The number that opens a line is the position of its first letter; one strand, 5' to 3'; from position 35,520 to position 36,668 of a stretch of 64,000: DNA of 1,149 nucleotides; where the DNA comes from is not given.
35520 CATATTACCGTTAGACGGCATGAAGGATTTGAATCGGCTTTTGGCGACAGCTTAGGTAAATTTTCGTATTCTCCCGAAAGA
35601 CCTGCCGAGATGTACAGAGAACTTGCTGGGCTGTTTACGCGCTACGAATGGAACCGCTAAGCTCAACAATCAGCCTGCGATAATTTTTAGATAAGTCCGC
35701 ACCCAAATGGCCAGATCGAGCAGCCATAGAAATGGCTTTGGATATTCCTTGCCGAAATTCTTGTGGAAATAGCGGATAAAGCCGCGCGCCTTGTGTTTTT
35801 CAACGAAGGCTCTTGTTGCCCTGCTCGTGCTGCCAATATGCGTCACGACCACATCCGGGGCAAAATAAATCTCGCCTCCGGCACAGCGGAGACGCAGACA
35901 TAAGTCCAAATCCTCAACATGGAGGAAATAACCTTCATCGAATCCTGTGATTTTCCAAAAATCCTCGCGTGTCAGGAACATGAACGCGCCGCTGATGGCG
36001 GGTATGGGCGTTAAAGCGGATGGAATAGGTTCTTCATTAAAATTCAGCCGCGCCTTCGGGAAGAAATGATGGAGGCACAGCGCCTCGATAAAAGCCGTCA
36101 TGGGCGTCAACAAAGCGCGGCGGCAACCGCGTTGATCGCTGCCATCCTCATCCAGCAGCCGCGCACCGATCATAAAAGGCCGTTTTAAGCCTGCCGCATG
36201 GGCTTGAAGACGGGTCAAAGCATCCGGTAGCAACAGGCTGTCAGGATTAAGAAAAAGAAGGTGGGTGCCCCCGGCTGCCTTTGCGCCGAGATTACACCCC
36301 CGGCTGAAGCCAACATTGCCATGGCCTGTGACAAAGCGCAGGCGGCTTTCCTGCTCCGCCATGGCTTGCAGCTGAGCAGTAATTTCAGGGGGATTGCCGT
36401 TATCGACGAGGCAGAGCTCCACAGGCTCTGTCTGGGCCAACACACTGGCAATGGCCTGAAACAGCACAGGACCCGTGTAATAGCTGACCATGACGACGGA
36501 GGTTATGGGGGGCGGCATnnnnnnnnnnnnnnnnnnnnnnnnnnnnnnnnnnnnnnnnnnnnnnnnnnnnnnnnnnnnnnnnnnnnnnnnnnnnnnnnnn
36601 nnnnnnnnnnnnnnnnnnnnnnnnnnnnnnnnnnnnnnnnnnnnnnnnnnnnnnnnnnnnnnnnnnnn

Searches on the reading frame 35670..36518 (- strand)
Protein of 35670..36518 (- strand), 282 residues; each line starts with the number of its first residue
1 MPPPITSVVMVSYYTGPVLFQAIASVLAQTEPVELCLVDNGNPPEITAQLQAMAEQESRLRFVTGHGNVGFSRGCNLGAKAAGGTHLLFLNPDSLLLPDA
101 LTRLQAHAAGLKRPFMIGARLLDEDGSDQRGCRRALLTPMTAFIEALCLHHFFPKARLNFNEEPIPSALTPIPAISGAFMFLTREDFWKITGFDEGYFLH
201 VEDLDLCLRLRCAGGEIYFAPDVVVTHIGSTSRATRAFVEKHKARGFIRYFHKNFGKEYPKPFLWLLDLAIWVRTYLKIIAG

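Call 7: search_protein_families(library=pfam, proteins=[window:35670-36518:-])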
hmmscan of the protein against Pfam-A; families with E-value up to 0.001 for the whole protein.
window:35670-36518:- (282 aa): 5 families
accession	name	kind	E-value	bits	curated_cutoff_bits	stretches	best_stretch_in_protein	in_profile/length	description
PF00535.33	Glycos_transf_2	-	6.6e-18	65.6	23.3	1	7-155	1-132/168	Glycosyl transferase family 2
PF13641.12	Glyco_tranf_2_3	-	2e-11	44.8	27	1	3-245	1-226/230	Glycosyltransferase like family 2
PF02709.20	Glyco_transf_7C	-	7.2e-05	22.8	23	1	171-221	15-66/78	N-terminal domain of galactosyltransferase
PF10111.15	Glyco_tranf_2_2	-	0.00012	22.2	27.3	0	31-104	28-102/276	Glycosyltransferase like family 2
PF13632.12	Glyco_trans_2_3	-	0.00046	20.5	27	0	175-240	72-134/198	Glycosyl transferase family group 2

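Call 15: find_homologous_proteins(query=window:35670-36518:-, max_evalue=1e-20)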
Query window:35670-36518:- (282 aa): 874 proteins with E <= 1e-20 among 2566 candidates; the best 120 are listed.
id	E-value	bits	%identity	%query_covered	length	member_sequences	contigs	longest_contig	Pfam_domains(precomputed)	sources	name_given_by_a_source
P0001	4.0e-191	651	100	100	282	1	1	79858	PF13641.13,PF00535.33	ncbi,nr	ncbi:MAG: glycosyltransferase family 2 protein [Alphaproteobacteria bacterium]|nr:glycosyltransferas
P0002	7.0e-150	516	80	98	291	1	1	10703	PF10111.15,PF13641.13,PF00535.33,PF02709.21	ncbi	-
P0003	2.1e-145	501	78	97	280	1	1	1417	PF10111.15,PF13641.13,PF00535.33,PF02709.21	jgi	jgi:N-acetylglucosaminyl-diphospho-decaprenol L-rhamnosyltransferase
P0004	1.1e-142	492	77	96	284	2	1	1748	PF13641.13,PF00535.33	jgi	-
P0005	4.8e-141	487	75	98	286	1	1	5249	PF10111.15,PF13641.13,PF00535.33,PF02709.21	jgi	jgi:N-acetylglucosaminyl-diphospho-decaprenol L-rhamnosyltransferase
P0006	8.4e-141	486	77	98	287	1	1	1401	PF13632.13,PF13641.13,PF00535.33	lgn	-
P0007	1.6e-140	485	76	98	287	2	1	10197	PF13641.13,PF00535.33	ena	-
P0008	2.8e-140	484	74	99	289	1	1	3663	PF10111.15,PF13641.13,PF00535.33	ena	-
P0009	1.3e-139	482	76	98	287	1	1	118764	PF13641.13,PF00535.33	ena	-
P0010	9.5e-139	479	74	98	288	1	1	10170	PF10111.15,PF13641.13,PF00535.33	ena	-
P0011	1.2e-138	479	72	98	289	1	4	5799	PF13641.13,PF00535.33,PF02709.21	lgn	-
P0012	1.9e-138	478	74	98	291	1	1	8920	PF13641.13,PF00535.33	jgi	jgi:N-acetylglucosaminyl-diphospho-decaprenol L-rhamnosyltransferase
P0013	9.1e-138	476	74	98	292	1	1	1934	PF10111.15,PF13641.13,PF00535.33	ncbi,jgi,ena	jgi:GT2 family glycosyltransferase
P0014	6.3e-137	473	72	99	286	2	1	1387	PF13641.13,PF00535.33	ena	-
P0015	8.5e-137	473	73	98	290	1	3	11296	PF10111.15,PF13641.13,PF00535.33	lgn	-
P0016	1.9e-136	472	73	98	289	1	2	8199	PF10111.15,PF13641.13,PF00535.33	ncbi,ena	-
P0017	4.1e-136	471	73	98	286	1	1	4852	PF13632.13,PF13641.13,PF00535.33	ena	-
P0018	4.1e-136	471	73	99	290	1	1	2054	PF13641.13,PF00535.33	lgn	-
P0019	6.0e-136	470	75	96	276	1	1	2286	PF13641.13,PF00535.33,PF02709.21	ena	-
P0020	1.3e-135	469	75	98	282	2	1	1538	PF10111.15,PF13641.13,PF00535.33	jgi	jgi:GT2 family glycosyltransferase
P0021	3.7e-135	468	73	98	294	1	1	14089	PF10111.15,PF13641.13,PF00535.33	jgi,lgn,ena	-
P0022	3.7e-135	468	72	98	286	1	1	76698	PF13632.13,PF10111.15,PF13641.13,PF00535.33,PF02709.21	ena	-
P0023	4.3e-135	467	73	98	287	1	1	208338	PF10111.15,PF13641.13,PF00535.33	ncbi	-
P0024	1.1e-134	466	75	96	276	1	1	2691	PF13632.13,PF10111.15,PF13641.13,PF00535.33,PF02709.21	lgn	-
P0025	1.8e-134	465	74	98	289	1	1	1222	PF13641.13,PF00535.33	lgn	-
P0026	2.1e-134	465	71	99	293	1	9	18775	PF10111.15,PF13641.13,PF00535.33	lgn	-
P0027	3.2e-134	465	74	99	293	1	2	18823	PF10111.15,PF13641.13,PF00535.33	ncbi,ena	-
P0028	5.4e-134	464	71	98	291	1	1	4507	PF13641.13,PF00535.33,PF02709.21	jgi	-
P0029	7.0e-134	463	72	98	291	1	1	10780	PF10111.15,PF13641.13,PF00535.33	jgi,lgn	jgi:GT2 family glycosyltransferase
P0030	9.1e-134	463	71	98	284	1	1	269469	PF13641.13,PF00535.33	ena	-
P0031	2.6e-133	462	72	96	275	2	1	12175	PF13641.13,PF00535.33,PF02709.21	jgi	jgi:GT2 family glycosyltransferase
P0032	1.9e-132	459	69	98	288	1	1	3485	PF10111.15,PF13641.13,PF00535.33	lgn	-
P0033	4.6e-132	457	71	98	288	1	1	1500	PF10111.15,PF13641.13,PF00535.33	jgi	jgi:N-acetylglucosaminyl-diphospho-decaprenol L-rhamnosyltransferase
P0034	2.3e-131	455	69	98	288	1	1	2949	PF10111.15,PF13641.13,PF00535.33,PF02709.21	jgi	-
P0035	2.4e-131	455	71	99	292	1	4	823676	PF13641.13,PF00535.33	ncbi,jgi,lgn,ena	-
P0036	4.4e-131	454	71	98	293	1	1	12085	PF10111.15,PF13641.13,PF00535.33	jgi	-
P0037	5.7e-131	454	70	98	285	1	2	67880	PF10111.15,PF13641.13,PF00535.33,PF02709.21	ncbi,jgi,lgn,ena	jgi:GT2 family glycosyltransferase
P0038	2.1e-130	452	72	98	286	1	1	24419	PF13641.13,PF00535.33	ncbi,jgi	-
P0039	4.3e-130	451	72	98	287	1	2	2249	PF13641.13,PF00535.33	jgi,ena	jgi:GT2 family glycosyltransferase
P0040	6.9e-130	450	70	98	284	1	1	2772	PF13641.13,PF00535.33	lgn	-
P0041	7.5e-130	450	69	98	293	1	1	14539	PF13632.13,PF10111.15,PF13641.13,PF00535.33,PF02709.21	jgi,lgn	-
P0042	1.3e-129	449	73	97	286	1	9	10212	PF13641.13,PF00535.33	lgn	-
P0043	1.7e-129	449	70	99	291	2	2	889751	PF13641.13,PF00535.33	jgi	jgi:GT2 family glycosyltransferase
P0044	2.2e-129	449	70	98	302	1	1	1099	PF13641.13,PF00535.33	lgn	-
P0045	5.5e-129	447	71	99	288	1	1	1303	PF13641.13,PF00535.33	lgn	-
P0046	3.3e-128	445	71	98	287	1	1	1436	PF13641.13,PF00535.33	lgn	-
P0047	4.3e-128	444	70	98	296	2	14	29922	PF13641.13,PF00535.33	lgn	-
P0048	4.6e-128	444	71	99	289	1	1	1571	PF13641.13,PF00535.33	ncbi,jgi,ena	jgi:GT2 family glycosyltransferase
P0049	8.7e-128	443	70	99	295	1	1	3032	PF10111.15,PF13641.13,PF00535.33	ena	-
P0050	9.1e-128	443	68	98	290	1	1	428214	PF13641.13,PF00535.33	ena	-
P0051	1.1e-127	443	71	98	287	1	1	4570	PF10111.15,PF13641.13,PF00535.33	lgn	-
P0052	3.3e-126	438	68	98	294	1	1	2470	PF10111.15,PF13641.13,PF00535.33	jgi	jgi:N-acetylglucosaminyl-diphospho-decaprenol L-rhamnosyltransferase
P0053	3.9e-126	438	71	98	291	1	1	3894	PF13641.13,PF00535.33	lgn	-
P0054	1.3e-125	436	69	98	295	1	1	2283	PF13641.13,PF00535.33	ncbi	-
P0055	1.4e-125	436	69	98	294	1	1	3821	PF13632.13,PF10111.15,PF13641.13,PF00535.33,PF02709.21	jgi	jgi:N-acetylglucosaminyl-diphospho-decaprenol L-rhamnosyltransferase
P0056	1.5e-125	436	68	99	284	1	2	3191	PF13641.13,PF00535.33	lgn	-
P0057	3.2e-125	435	69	98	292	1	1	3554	PF13641.13,PF00535.33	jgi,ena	-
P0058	3.2e-125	435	69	98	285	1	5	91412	PF10111.15,PF13641.13,PF00535.33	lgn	-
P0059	3.3e-125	435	67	98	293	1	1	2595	PF10111.15,PF13641.13,PF00535.33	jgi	jgi:N-acetylglucosaminyl-diphospho-decaprenol L-rhamnosyltransferase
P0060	1.9e-124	432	65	98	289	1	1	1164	PF10111.15,PF13641.13,PF00535.33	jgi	jgi:N-acetylglucosaminyl-diphospho-decaprenol L-rhamnosyltransferase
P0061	3.2e-124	432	67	98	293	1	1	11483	PF13641.13,PF00535.33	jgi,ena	-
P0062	3.9e-124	431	67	99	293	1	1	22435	PF10111.15,PF13641.13,PF00535.33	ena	-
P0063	4.5e-124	431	68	99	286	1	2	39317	PF10111.15,PF13641.13,PF00535.33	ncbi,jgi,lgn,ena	jgi:hypothetical protein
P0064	9.5e-124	430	68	98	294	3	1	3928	PF10111.15,PF13641.13,PF00535.33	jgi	jgi:N-acetylglucosaminyl-diphospho-decaprenol L-rhamnosyltransferase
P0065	6.2e-123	427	68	98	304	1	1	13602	PF13632.13,PF10111.15,PF13641.13,PF00535.33,PF02709.21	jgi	jgi:N-acetylglucosaminyl-diphospho-decaprenol L-rhamnosyltransferase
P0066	7.1e-123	427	70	98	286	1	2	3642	PF13632.13,PF10111.15,PF13641.13,PF00535.33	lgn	-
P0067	1.1e-122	427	68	98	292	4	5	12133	PF10111.15,PF13641.13,PF00535.33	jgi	jgi:N-acetylglucosaminyl-diphospho-decaprenol L-rhamnosyltransferase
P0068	1.5e-122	426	67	98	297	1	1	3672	PF13632.13,PF13641.13,PF00535.33,PF02709.21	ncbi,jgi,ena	jgi:GT2 family glycosyltransferase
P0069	2.4e-122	426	68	98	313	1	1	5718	PF10111.15,PF13641.13,PF00535.33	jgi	jgi:N-acetylglucosaminyl-diphospho-decaprenol L-rhamnosyltransferase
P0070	3.4e-122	425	67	97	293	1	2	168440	PF13641.13,PF00535.33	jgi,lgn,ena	jgi:GT2 family glycosyltransferase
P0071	1.3e-121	423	68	97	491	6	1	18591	PF10111.15,PF13641.13,PF00535.33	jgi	-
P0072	3.2e-121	422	68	98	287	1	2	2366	PF13641.13,PF00535.33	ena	-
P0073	3.6e-121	422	65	99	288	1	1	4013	PF10111.15,PF13641.13,PF00535.33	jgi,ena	-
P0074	5.0e-121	421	69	98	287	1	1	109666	PF10111.15,PF13641.13,PF00535.33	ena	-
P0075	8.3e-121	420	67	98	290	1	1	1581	PF13632.13,PF13641.13,PF00535.33,PF02709.21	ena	-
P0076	9.1e-121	420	65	98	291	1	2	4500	PF13641.13,PF00535.33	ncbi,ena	-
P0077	4.5e-120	418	67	98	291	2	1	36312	PF13641.13,PF00535.33,PF02709.21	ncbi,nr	ncbi:MAG: glycosyltransferase family 2 protein [Alphaproteobacteria bacterium]|nr:glycosyltransferas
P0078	5.4e-120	418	66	99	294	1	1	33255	PF10111.15,PF13641.13,PF00535.33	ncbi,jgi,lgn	-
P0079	5.7e-120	418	66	99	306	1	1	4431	PF13632.13,PF10111.15,PF13641.13,PF00535.33,PF02709.21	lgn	-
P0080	5.8e-120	418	67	98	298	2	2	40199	PF13641.13,PF00535.33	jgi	jgi:GT2 family glycosyltransferase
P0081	6.0e-120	418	67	98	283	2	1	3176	PF10111.15,PF13641.13,PF00535.33,PF02709.21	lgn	-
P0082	7.0e-120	417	66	98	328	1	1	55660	PF10111.15,PF13641.13,PF00535.33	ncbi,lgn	-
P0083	3.6e-119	415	67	98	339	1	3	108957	PF13641.13,PF00535.33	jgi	jgi:GT2 family glycosyltransferase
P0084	6.5e-119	414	67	96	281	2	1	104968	PF10111.15,PF13641.13,PF00535.33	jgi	jgi:hypothetical protein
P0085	7.0e-119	414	66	98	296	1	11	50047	PF10111.15,PF13641.13,PF00535.33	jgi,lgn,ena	-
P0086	1.1e-118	414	65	99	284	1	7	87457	PF13641.13,PF00535.33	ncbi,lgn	-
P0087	1.6e-118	413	64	99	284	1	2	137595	PF10111.15,PF13641.13,PF00535.33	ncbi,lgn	-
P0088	2.9e-118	412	67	98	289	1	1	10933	PF10111.15,PF13641.13,PF00535.33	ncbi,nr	ncbi:MAG: glycosyltransferase family 2 protein [Pseudomonadota bacterium]|nr:glycosyltransferase fam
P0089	7.9e-118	411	66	98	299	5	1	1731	PF13641.13,PF00535.33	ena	-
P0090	9.5e-118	410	68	97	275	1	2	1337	PF13641.13,PF00535.33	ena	-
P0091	1.4e-117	410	64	98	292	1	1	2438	PF10111.15,PF13641.13,PF00535.33,PF02709.21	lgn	-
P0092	3.3e-117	409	66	98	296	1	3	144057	PF10111.15,PF13641.13,PF00535.33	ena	-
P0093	4.3e-117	408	66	100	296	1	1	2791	PF13641.13,PF00535.33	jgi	-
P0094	5.0e-117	408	66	99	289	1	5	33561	PF10111.15,PF13641.13,PF00535.33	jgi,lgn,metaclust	metaclust:\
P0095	8.5e-117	407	65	98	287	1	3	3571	PF10111.15,PF13641.13,PF00535.33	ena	-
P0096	2.2e-116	406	66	98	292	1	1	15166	PF10111.15,PF13641.13,PF00535.33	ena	-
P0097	6.2e-116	405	64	98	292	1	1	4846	PF10111.15,PF13641.13,PF00535.33,PF02709.21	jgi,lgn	-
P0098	7.7e-116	404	64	98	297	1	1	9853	PF10111.15,PF13641.13,PF00535.33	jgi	-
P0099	1.1e-115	404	65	98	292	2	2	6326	PF13632.13,PF10111.15,PF13641.13,PF00535.33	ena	-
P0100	2.8e-115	402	65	98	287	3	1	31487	PF13632.13,PF10111.15,PF13641.13,PF00535.33,PF02709.21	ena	-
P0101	4.4e-115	402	67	96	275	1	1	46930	PF13632.13,PF10111.15,PF13641.13,PF00535.33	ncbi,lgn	ncbi:MAG: glycosyltransferase family 2 protein [Alphaproteobacteria bacterium]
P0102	5.2e-115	401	65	99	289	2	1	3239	PF10111.15,PF13641.13,PF00535.33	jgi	jgi:GT2 family glycosyltransferase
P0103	1.7e-114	400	63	98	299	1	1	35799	PF10111.15,PF13641.13,PF00535.33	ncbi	-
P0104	2.1e-114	399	63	99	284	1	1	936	PF13641.13,PF00535.33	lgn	-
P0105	2.5e-114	399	63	98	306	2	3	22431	PF10111.15,PF13641.13,PF00535.33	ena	-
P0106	7.1e-114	398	64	98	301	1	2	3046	PF10111.15,PF13641.13,PF00535.33,PF02709.21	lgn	-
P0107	7.9e-114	398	62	98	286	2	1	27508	PF10111.15,PF13641.13,PF00535.33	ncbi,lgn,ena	-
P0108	9.1e-114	397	65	89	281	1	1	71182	PF10111.15,PF13641.13,PF00535.33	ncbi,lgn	-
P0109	1.3e-113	397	63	99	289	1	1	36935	PF13641.13,PF00535.33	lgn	-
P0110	1.5e-113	397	64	98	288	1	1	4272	PF10111.15,PF13641.13,PF00535.33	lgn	-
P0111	6.5e-113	395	63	98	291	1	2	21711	PF13632.13,PF10111.15,PF13641.13,PF00535.33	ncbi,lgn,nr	ncbi:MAG: glycosyltransferase family 2 protein [Alphaproteobacteria bacterium]|nr:glycosyltransferas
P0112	4.4e-112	392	62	96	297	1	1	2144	PF13632.13,PF13641.13,PF00535.33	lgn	-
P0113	1.8e-111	390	61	99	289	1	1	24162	PF10111.15,PF13641.13,PF00535.33,PF02709.21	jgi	jgi:GT2 family glycosyltransferase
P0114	4.2e-111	389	63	100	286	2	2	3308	PF13641.13,PF00535.33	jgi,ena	-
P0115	9.5e-111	387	65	99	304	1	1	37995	PF13632.13,PF13641.13,PF00535.33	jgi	jgi:GT2 family glycosyltransferase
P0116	2.8e-110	386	63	98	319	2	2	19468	PF13632.13,PF10111.15,PF13641.13,PF00535.33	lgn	-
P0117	3.1e-110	386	65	97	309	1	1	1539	PF13641.13,PF00535.33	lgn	-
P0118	5.2e-110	385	74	80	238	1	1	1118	PF13641.13,PF00535.33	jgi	jgi:hypothetical protein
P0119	8.0e-110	384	63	98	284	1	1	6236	PF10111.15,PF13641.13,PF00535.33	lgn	-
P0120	1.0e-109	384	62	99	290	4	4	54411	PF13641.13,PF00535.33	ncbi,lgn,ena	-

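Call 16: find_encoding_contigs(protein=P0002, flank=2500, max_places=3)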
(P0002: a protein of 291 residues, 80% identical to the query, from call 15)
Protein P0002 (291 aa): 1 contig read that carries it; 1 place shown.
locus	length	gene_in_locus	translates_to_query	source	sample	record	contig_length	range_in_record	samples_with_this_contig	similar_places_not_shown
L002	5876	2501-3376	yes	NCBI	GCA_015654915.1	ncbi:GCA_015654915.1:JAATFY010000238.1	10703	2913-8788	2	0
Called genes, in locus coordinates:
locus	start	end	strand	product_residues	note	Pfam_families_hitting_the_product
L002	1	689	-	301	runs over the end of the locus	PF01370:Epimerase, PF02719:Polysacc_synt_2 (weak), PF04321:RmlD_sub_bind, PF01073:3Beta_HSD (weak), PF16363:GDP_Man_Dehyd, PF07993:NAD_binding_4 (weak)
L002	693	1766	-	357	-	PF00106:adh_short (faint), PF01073:3Beta_HSD, PF01370:Epimerase, PF02719:Polysacc_synt_2, PF04321:RmlD_sub_bind, PF16363:GDP_Man_Dehyd, PF07993:NAD_binding_4 (weak)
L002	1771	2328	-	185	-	PF00908:dTDP_sugar_isom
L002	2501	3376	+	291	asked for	PF00535:Glycos_transf_2, PF10111:Glyco_tranf_2_2 (faint), PF13641:Glyco_tranf_2_3, PF02709:Glyco_transf_7C (weak)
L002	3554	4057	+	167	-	PF00572:Ribosomal_L13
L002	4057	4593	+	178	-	PF00380:Ribosomal_S9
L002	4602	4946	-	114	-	-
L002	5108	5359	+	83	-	PF10073:GapR_DNA-bd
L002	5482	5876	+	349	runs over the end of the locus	PF00355:Rieske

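Call 17: find_encoding_contigs(protein=P0007, flank=2500, max_places=3)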
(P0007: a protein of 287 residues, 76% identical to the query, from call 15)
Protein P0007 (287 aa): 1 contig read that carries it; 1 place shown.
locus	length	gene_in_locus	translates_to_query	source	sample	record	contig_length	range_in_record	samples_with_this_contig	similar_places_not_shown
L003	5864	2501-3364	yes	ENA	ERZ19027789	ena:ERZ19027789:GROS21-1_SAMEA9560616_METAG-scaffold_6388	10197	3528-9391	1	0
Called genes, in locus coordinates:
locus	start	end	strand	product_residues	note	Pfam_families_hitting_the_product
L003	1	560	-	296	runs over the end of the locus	PF01370:Epimerase, PF02719:Polysacc_synt_2, PF04321:RmlD_sub_bind, PF16363:GDP_Man_Dehyd, PF07993:NAD_binding_4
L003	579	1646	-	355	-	PF01073:3Beta_HSD, PF01370:Epimerase, PF02719:Polysacc_synt_2, PF04321:RmlD_sub_bind, PF16363:GDP_Man_Dehyd, PF07993:NAD_binding_4 (weak)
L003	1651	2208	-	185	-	PF00908:dTDP_sugar_isom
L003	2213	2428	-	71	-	PF07866:DUF1653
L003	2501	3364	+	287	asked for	PF00535:Glycos_transf_2, PF13641:Glyco_tranf_2_3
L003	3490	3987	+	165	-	PF00572:Ribosomal_L13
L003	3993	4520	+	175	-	PF00380:Ribosomal_S9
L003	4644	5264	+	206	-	PF00132:Hexapep (weak)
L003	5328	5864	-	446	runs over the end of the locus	?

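Call 18: find_encoding_contigs(protein=P0009, flank=2500, max_places=3)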
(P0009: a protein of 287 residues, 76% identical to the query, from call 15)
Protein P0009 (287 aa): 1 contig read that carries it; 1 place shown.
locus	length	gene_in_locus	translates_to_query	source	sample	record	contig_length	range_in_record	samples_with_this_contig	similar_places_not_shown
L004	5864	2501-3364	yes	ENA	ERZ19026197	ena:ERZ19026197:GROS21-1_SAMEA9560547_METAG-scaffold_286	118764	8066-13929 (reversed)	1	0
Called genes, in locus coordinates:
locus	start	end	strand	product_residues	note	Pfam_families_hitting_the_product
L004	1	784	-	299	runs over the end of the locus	PF01370:Epimerase, PF02719:Polysacc_synt_2, PF04321:RmlD_sub_bind, PF16363:GDP_Man_Dehyd, PF01073:3Beta_HSD (weak), PF07993:NAD_binding_4 (weak)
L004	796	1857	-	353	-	PF00106:adh_short (faint), PF01073:3Beta_HSD, PF01370:Epimerase, PF02719:Polysacc_synt_2, PF04321:RmlD_sub_bind, PF16363:GDP_Man_Dehyd, PF07993:NAD_binding_4 (weak)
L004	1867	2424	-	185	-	PF00908:dTDP_sugar_isom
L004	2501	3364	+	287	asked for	PF00535:Glycos_transf_2, PF13641:Glyco_tranf_2_3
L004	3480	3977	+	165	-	PF00572:Ribosomal_L13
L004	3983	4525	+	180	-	PF00380:Ribosomal_S9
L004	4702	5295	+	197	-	PF00132:Hexapep (weak)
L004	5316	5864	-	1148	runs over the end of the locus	-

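Call 19: find_encoding_contigs(protein=P0005, flank=2500, max_places=3)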
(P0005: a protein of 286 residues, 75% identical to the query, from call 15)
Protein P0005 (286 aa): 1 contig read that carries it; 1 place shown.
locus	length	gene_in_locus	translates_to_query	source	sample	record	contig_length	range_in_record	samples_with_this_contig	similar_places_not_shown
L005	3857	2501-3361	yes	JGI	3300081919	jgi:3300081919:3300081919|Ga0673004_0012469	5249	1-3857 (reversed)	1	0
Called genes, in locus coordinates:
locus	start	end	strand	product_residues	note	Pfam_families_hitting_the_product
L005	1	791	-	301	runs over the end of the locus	PF01370:Epimerase, PF04321:RmlD_sub_bind, PF01073:3Beta_HSD (weak), PF02719:Polysacc_synt_2, PF16363:GDP_Man_Dehyd, PF07993:NAD_binding_4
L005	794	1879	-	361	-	PF00106:adh_short (faint), PF01073:3Beta_HSD, PF01370:Epimerase, PF02719:Polysacc_synt_2, PF04321:RmlD_sub_bind, PF07993:NAD_binding_4, PF16363:GDP_Man_Dehyd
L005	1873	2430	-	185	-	PF00908:dTDP_sugar_isom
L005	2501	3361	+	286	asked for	PF13641:Glyco_tranf_2_3, PF00535:Glycos_transf_2, PF10111:Glyco_tranf_2_2 (faint), PF02709:Glyco_transf_7C (faint)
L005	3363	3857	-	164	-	?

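Call 41: find_related_loci(query=A2, collection=metagenome_contigs, flank=1500)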
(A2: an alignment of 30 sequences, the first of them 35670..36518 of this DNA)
Query A2 (282 aa) in metagenome_contigs; peptide patterns used: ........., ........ (x = any residue, [..] = any of these).
214 stretches matched a pattern; 68 encode a relative of the query (tblastn E <= 1e-3); 68 distinct loci.
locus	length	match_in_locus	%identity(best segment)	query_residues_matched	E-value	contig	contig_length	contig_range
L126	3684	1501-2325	73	5-279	4e-140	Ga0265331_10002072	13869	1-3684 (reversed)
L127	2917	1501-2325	71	5-279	2e-140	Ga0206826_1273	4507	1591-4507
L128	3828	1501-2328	71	4-279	1e-136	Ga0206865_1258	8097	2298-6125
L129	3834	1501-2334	71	1-278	1e-136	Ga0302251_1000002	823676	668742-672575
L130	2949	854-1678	69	5-279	5e-141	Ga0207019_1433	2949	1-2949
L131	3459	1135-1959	72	5-280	2e-136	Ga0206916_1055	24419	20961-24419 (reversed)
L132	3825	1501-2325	69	5-279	2e-134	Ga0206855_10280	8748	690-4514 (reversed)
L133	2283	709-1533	69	4-278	2e-137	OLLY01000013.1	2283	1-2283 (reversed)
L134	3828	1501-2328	67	4-279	2e-128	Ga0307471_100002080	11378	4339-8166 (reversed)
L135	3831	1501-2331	67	3-279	3e-128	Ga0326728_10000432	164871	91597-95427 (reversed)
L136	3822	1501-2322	68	1-274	2e-127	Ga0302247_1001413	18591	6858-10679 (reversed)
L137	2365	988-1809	69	5-279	4e-133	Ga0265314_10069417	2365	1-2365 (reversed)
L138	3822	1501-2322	67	5-278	2e-126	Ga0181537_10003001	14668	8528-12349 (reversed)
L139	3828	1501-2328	66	5-279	7e-124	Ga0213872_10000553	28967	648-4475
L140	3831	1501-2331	66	3-279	8e-124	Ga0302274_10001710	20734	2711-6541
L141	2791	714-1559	66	1-282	9e-127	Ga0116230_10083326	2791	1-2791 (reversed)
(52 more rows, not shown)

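Call 69: find_encoding_contigs(protein=P0001, flank=1000, max_places=5)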
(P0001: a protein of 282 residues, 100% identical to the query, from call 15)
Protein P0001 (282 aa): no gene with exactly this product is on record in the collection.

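Call 70: find_encoding_contigs(protein=P0003, flank=1000, max_places=3)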
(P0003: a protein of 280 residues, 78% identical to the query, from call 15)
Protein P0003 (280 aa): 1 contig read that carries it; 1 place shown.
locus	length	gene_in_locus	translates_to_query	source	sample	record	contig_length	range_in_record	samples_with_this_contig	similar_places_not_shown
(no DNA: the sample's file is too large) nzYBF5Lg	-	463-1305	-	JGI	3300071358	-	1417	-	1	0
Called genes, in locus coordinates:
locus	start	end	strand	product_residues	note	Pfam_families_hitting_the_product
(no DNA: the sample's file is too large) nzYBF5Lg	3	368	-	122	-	?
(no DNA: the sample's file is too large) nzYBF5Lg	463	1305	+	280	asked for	PF00535:Glycos_transf_2, PF13641:Glyco_tranf_2_3, PF10111:Glyco_tranf_2_2 (faint), PF02709:Glyco_transf_7C (faint)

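Call 71: find_encoding_contigs(protein=P0004, flank=1000, max_places=3)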
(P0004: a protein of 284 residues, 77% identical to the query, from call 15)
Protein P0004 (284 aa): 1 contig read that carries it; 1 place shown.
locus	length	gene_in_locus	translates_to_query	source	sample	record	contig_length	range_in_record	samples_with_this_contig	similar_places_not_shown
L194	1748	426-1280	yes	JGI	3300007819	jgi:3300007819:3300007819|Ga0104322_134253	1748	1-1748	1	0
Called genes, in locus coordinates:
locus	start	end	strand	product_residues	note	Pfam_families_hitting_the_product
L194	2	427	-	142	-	?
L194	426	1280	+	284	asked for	PF00535:Glycos_transf_2, PF13641:Glyco_tranf_2_3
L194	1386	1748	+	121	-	?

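Call 72: find_encoding_contigs(protein=P0006, flank=1000, max_places=3)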
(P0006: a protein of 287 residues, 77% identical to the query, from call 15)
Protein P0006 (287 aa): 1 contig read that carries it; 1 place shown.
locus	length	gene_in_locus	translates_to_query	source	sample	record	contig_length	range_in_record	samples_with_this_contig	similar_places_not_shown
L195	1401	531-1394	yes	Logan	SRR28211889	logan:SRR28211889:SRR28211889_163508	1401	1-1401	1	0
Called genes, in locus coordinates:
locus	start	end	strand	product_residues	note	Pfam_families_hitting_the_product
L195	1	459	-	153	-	?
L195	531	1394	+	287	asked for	PF13641:Glyco_tranf_2_3, PF00535:Glycos_transf_2, PF13632:Glyco_trans_2_3 (faint)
